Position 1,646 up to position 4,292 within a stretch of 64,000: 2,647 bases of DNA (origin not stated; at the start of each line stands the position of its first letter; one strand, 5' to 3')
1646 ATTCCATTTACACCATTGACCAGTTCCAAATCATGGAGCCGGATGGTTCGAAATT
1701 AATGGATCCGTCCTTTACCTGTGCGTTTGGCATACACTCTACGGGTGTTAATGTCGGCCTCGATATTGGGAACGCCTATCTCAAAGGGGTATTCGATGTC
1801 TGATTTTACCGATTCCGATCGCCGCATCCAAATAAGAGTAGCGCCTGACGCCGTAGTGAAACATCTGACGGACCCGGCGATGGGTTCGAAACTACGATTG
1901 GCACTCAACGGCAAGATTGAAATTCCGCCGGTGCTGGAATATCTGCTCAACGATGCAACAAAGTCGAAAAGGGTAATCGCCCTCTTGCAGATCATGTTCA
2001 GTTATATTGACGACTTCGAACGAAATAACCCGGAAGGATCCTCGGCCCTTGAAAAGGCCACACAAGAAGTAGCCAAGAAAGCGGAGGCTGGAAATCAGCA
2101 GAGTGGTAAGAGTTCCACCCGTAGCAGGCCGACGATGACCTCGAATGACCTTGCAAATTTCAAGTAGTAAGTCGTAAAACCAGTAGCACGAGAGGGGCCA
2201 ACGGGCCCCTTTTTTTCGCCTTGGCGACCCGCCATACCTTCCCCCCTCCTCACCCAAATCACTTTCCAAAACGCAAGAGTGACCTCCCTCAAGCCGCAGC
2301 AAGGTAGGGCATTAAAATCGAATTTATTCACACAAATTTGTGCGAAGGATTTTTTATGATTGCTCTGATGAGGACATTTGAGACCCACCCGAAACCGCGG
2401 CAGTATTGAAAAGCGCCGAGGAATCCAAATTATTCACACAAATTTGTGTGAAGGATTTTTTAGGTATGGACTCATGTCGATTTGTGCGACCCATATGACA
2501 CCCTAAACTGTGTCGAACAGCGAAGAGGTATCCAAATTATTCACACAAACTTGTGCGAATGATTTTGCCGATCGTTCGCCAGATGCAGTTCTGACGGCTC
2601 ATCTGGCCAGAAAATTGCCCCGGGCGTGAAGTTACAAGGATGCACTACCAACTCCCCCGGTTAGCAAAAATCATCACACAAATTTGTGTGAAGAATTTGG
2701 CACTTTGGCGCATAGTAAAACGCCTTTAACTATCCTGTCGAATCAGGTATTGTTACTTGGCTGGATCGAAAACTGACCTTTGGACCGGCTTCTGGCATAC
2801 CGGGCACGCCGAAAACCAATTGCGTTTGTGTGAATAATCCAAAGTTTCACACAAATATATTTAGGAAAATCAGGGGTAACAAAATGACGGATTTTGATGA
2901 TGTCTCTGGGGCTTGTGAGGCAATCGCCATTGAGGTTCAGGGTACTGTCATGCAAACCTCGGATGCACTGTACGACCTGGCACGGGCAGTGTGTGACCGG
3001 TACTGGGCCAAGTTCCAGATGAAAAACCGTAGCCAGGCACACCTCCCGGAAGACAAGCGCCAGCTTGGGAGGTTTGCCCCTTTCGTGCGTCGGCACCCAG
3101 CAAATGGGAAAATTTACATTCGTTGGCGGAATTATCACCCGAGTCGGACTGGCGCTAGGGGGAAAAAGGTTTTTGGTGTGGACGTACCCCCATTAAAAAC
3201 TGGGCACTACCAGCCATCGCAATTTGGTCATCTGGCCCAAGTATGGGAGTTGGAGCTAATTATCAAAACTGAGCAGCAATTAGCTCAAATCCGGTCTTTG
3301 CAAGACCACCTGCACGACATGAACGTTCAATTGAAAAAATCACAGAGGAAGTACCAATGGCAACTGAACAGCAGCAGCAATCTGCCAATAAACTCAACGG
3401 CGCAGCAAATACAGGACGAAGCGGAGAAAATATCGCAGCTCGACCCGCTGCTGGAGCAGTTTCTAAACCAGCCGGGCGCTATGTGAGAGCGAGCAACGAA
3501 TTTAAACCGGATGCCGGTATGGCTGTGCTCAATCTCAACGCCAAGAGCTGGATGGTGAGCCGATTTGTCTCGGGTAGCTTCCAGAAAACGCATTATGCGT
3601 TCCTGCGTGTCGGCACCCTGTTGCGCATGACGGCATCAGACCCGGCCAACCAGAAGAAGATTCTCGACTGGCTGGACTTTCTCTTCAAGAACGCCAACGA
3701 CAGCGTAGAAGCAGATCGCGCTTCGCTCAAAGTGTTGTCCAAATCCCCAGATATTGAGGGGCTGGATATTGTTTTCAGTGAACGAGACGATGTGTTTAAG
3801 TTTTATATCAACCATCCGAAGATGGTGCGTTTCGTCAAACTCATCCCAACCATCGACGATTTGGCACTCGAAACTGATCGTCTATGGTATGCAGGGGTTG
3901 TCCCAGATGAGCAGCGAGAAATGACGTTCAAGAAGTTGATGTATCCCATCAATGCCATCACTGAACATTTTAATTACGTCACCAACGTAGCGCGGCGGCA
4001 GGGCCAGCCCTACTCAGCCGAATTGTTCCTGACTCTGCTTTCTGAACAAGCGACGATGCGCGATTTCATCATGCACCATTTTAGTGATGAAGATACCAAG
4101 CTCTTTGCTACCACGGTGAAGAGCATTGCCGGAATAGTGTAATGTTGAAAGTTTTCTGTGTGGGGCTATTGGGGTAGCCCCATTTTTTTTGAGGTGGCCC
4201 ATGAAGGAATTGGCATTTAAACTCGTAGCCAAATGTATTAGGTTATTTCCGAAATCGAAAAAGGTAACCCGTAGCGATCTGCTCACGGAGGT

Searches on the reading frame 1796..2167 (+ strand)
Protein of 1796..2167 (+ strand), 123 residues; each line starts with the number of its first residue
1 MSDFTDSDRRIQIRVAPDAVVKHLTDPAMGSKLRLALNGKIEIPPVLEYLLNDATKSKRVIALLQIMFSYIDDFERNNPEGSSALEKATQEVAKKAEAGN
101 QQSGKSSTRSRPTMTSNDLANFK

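Call 5: search_protein_families(library=pfam, proteins=[window:1796-2167:+], max_evalue=0.01)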
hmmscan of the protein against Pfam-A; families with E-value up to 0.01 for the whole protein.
window:1796-2167:+ (123 aa): 0 families

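Call 56: search_protein_families(library=ncbifam, proteins=[window:1796-2167:+], max_evalue=1)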
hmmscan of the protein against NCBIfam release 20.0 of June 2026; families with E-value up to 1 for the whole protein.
window:1796-2167:+ (123 aa): 1 family
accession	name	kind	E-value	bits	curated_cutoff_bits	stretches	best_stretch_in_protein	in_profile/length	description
NF005090.0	PRK06522.2-1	equivalog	0.19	11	496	1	37-75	255-293/296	2-dehydropantoate 2-reductase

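Call 75: find_homologous_proteins(query=window:1796-2167:+, max_evalue=0.01)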
Query window:1796-2167:+ (123 aa): 2 proteins with E <= 0.01 among 5 candidates.
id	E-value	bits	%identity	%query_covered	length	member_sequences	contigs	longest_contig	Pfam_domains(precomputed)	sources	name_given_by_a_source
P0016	3.2e-69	248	97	100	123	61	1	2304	-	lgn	-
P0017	9.0e-66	237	95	100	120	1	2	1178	-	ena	-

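Call 98: predict_structure(alignment_id=A3)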
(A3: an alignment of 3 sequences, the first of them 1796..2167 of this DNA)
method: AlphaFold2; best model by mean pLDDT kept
length: 123 residues; sequences in the alignment: 3
mean_pLDDT: 49.6   pTM: 0.27
mean pLDDT of the five models: 49.6, 46.9, 44.5, 44.2, 44.0
residues with pLDDT >= 90: 0; 70-90: 1; 50-70: 59; < 50: 63
segments of 3 or more residues with pLDDT < 50: 1-25, 34-45, 99-114, 121-123
pLDDT, mean of each block of 10 residues (from residue 1): 35 36 48 46 48 54 63 64 60 53 40 49 45
secondary structure, 60 per line:
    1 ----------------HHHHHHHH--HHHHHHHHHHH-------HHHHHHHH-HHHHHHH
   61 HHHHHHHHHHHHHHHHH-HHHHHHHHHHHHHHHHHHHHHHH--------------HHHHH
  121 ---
elements in order: H17-24 H27-37 H45-52 H54-77 H79-101 H116-120

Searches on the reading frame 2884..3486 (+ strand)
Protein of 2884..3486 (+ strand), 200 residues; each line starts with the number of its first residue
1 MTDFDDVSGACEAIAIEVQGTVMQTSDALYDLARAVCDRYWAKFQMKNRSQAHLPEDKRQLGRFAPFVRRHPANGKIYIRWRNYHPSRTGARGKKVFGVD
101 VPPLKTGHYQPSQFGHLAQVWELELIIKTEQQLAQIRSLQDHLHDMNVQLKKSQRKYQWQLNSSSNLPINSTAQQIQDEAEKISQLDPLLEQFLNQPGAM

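Call 5: search_protein_families(library=pfam, proteins=[window:2884-3486:+], max_evalue=0.01)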
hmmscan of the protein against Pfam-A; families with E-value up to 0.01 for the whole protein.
window:2884-3486:+ (200 aa): 1 family
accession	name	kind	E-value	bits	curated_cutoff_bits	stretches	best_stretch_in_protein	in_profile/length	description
PF19456.4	MobI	-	3.7e-21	75.8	26.6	1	29-150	1-115/116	MobI protein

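Call 13: search_dna_similar(query=window:2884-3486:+, collection=plasmids, mode=protein, max_rows=60, rows=spread, max_evalue=0.001)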
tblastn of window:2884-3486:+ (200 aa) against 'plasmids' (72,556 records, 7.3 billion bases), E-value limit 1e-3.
Records with a match: 2558; places in all: 2586; records where one place covers at least 80% of the query: 471.
Best place of each record, by identity: >=99% 2; <60% 2556.
By first word of the organism name: Klebsiella 1143; Escherichia 629; Salmonella 339; Enterobacter 279; Citrobacter 65; Raoultella 24; Leclercia 21; Vibrio 10; Shewanella 9; Shigella 8; and 13 more.
By predicted mobility (MOB-suite, as given by PLSDB): conjugative 1842; non-mobilizable 549; mobilizable 167.
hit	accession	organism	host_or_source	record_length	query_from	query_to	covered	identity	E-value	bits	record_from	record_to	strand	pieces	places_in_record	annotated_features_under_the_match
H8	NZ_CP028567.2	Aeromonas hydrophila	Pure Culture,Sewage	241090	1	200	100%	99.5%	5e-133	417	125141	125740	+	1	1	mobI: conjugative transfer protein MobI(A/C)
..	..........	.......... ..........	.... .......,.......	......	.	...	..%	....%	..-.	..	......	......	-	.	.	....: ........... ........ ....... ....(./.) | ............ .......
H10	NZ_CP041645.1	Klebsiella pneumoniae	Homo sapiens,pure culture,gut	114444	2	174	87%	28.6%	4e-7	57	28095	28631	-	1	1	mobI: conjugative transfer protein MobI(A/C) | hypothetical protein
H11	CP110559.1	Klebsiella pneumoniae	Homo sapiens,urine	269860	2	174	87%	28.6%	6e-7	56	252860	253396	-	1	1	mobI: conjugative transfer protein MobI(A/C) | hypothetical protein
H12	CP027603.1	Klebsiella pneumoniae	-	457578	2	174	87%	28.6%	7e-7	56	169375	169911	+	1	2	hypothetical protein (x2)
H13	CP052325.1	Klebsiella pneumoniae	Homo sapiens,blood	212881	2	174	87%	28.6%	7e-7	56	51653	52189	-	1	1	hypothetical protein (x2)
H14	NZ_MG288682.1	Klebsiella aerogenes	-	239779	2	174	87%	28.6%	8e-7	56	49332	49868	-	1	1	mobI: conjugative transfer protein MobI(A/C) | hypothetical protein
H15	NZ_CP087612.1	Klebsiella pneumoniae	Homo sapiens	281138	2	174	87%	28.6%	8e-7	56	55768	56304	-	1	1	mobI: conjugative transfer protein MobI(A/C) | hypothetical protein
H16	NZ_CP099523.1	Klebsiella pneumoniae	Homo sapiens,blood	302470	2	174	87%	28.6%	8e-7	56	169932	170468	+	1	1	mobI: conjugative transfer protein MobI(A/C) | hypothetical protein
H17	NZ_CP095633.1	Klebsiella pneumoniae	Homo sapiens,Pure culture one microbial ...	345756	2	174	87%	28.6%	8e-7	56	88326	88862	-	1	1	mobI: conjugative transfer protein MobI(A/C) | hypothetical protein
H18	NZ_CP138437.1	Klebsiella pneumoniae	Homo sapiens,Bacterial pure ...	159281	2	174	87%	28.6%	9e-7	56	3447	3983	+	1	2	mobI: conjugative transfer protein MobI(A/C) | hypothetical protein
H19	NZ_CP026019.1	Klebsiella pneumoniae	Homo sapiens,cell culture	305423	19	172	77%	31.7%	5e-6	53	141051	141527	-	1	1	mobI: conjugative transfer protein MobI(A/C) | hypothetical protein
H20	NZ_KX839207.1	Klebsiella pneumoniae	-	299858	19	172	77%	31.7%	5e-6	53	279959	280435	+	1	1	mobI: conjugative transfer protein MobI(A/C) | hypothetical protein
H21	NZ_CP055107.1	Klebsiella pneumoniae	Shek Wu Hui WWTPs_106 WWTPs influent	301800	2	144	72%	31.5%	2e-6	55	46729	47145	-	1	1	mobI: conjugative transfer protein MobI(A/C)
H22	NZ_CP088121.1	Klebsiella pneumoniae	chicken,stool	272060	2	144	72%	31.5%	2e-6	55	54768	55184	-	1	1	mobI: conjugative transfer protein MobI(A/C)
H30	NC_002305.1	Salmonella enterica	-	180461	15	157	72%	28.9%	9e-9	62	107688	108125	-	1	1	mobI: conjugative transfer protein MobI(A/C)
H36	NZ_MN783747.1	Klebsiella oxytoca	-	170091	2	135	67%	29.9%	3e-4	48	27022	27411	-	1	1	mobI: conjugative transfer protein MobI(A/C)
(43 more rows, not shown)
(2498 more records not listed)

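Call 42: find_homologous_proteins(query=window:2884-3486:+, max_evalue=0.001)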
Query window:2884-3486:+ (200 aa): 4 proteins with E <= 0.001 among 85 candidates.
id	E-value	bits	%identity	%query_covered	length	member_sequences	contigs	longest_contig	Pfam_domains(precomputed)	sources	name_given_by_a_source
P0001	4.1e-130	449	99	100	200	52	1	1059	PF19456.5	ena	-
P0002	2.3e-86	307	77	100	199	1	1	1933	PF19456.5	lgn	-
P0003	2.8e-59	218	88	55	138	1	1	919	PF19456.5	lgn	-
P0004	4.8e-44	168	43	92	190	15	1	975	PF19456.5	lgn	-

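Call 43: find_encoding_contigs(protein=P0002, flank=5000)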
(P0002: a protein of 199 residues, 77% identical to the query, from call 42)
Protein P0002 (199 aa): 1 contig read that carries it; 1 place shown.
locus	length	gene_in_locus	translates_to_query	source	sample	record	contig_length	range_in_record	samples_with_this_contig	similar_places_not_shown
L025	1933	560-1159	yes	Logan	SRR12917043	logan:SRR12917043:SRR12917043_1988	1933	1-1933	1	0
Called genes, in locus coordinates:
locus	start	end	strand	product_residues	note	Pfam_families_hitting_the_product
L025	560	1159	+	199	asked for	PF19456:MobI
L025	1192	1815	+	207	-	-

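Call 44: find_encoding_contigs(protein=P0004, flank=5000)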
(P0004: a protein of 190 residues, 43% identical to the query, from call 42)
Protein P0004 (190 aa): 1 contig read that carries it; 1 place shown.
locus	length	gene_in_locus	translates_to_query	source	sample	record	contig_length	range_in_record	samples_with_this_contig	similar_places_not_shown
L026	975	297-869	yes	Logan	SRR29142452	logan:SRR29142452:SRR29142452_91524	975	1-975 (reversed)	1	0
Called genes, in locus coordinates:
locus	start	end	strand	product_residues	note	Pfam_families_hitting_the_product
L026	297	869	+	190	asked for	PF19456:MobI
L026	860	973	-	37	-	?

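Call 45: find_encoding_contigs(protein=P0003, flank=5000)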
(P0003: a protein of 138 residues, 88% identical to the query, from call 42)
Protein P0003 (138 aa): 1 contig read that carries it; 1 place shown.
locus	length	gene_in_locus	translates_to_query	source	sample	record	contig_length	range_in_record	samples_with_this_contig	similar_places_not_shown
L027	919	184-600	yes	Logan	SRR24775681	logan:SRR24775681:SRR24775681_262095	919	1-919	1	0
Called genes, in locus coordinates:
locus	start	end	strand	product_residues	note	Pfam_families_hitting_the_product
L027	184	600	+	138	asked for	PF19456:MobI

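Call 49: get_annotated_region(hit=H36, flank=3000)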
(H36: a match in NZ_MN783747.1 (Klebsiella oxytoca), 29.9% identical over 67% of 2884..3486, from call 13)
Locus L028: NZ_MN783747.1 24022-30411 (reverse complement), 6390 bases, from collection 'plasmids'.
description: Klebsiella oxytoca plasmid pIron_OXY, complete sequence
organism: Klebsiella oxytoca (NCBI taxid 571)
taxonomy: Bacteria; Pseudomonadota; Gammaproteobacteria; Enterobacterales; Enterobacteriaceae; Klebsiella; Klebsiella oxytoca
host: -; source: -; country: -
typing (MOB-suite, as given by PLSDB): mobilizable; replicon IncFIB; relaxase MOBH
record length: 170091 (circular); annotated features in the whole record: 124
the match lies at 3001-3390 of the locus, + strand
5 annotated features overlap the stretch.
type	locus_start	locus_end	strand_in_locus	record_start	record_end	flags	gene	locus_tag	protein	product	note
CDS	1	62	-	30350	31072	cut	-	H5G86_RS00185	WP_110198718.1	DUF969 domain-containing protein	-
CDS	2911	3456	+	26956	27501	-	mobI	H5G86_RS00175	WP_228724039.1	conjugative transfer protein MobI(A/C)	-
CDS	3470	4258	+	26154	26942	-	-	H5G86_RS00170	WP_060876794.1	hypothetical protein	-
CDS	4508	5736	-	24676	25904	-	-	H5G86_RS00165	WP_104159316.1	IS3 family transposase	-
CDS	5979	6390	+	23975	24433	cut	-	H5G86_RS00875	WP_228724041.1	TraI domain-containing protein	-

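Call 50: get_annotated_region(hit=H30, flank=3000)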
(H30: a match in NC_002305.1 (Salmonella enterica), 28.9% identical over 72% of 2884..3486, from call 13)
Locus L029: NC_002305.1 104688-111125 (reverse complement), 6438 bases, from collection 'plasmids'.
description: Salmonella enterica subsp. enterica serovar Typhi plasmid R27, complete sequence
organism: Salmonella enterica (NCBI taxid 90370)
taxonomy: Bacteria; Pseudomonadota; Gammaproteobacteria; Enterobacterales; Enterobacteriaceae; Salmonella; Salmonella enterica
host: -; source: -; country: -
typing (MOB-suite, as given by PLSDB): conjugative; replicon IncFIA; relaxase MOBH; mating-pair formation MPF_F
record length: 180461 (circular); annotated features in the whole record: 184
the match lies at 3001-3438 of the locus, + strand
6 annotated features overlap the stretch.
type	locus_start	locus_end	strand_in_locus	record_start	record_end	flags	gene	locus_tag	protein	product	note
CDS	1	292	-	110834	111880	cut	-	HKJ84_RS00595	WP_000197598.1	thioredoxin family protein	-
CDS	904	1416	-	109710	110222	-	-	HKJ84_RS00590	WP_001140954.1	hypothetical protein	-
CDS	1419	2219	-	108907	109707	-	-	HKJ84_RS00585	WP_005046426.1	hypothetical protein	-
CDS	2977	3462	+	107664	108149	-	mobI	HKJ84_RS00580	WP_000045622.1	conjugative transfer protein MobI(A/C)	-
CDS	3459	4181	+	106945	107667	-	-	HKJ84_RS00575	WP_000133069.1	hypothetical protein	-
CDS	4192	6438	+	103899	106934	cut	mobH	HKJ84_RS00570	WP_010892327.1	MobH family relaxase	-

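Call 56: search_protein_families(library=ncbifam, proteins=[window:2884-3486:+], max_evalue=1)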
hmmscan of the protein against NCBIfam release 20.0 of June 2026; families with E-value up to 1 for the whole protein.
window:2884-3486:+ (200 aa): 1 family
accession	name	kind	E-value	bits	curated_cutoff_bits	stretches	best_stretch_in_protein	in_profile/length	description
NF047834.1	TyrosinaseMelC2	equivalog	0.057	12.6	450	1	21-58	203-240/272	tyrosinase MelC2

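Call 96: find_related_loci(query=A5, collection=metagenome_contigs, flank=4000)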
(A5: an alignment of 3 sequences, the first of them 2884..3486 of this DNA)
Query A5 (200 aa) in metagenome_contigs; peptide patterns used: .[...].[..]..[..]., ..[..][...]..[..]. (x = any residue, [..] = any of these).
322 stretches matched a pattern; 4 encode a relative of the query (tblastn E <= 1e-3); 4 distinct loci.
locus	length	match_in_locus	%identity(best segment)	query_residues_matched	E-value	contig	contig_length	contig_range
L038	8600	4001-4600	100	1-200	3e-138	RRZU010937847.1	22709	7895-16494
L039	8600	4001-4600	100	1-200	3e-138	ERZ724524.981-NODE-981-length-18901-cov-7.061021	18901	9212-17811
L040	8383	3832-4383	43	8-189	3e-51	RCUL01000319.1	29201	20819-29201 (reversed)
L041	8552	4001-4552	43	8-189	3e-51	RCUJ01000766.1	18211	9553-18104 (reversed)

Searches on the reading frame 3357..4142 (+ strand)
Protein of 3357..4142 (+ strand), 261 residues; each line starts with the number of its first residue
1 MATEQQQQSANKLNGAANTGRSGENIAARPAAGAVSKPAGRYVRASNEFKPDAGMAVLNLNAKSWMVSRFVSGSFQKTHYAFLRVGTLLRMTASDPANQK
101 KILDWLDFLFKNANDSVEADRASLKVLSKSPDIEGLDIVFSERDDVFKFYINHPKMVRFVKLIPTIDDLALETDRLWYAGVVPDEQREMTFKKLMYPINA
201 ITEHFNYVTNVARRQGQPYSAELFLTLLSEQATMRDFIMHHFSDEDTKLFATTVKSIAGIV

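Call 5: search_protein_families(library=pfam, proteins=[window:3357-4142:+], max_evalue=0.01)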
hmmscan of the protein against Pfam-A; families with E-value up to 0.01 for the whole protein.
window:3357-4142:+ (261 aa): 0 families

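Call 56: search_protein_families(library=ncbifam, proteins=[window:3357-4142:+], max_evalue=1)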
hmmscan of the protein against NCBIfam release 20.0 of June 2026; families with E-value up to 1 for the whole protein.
window:3357-4142:+ (261 aa): 1 family
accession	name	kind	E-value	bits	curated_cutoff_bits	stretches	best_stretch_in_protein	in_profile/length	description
TIGR03650.1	violacein_E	equivalog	0.079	12.9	177.05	1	54-117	120-181/184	violacein biosynthesis enzyme VioE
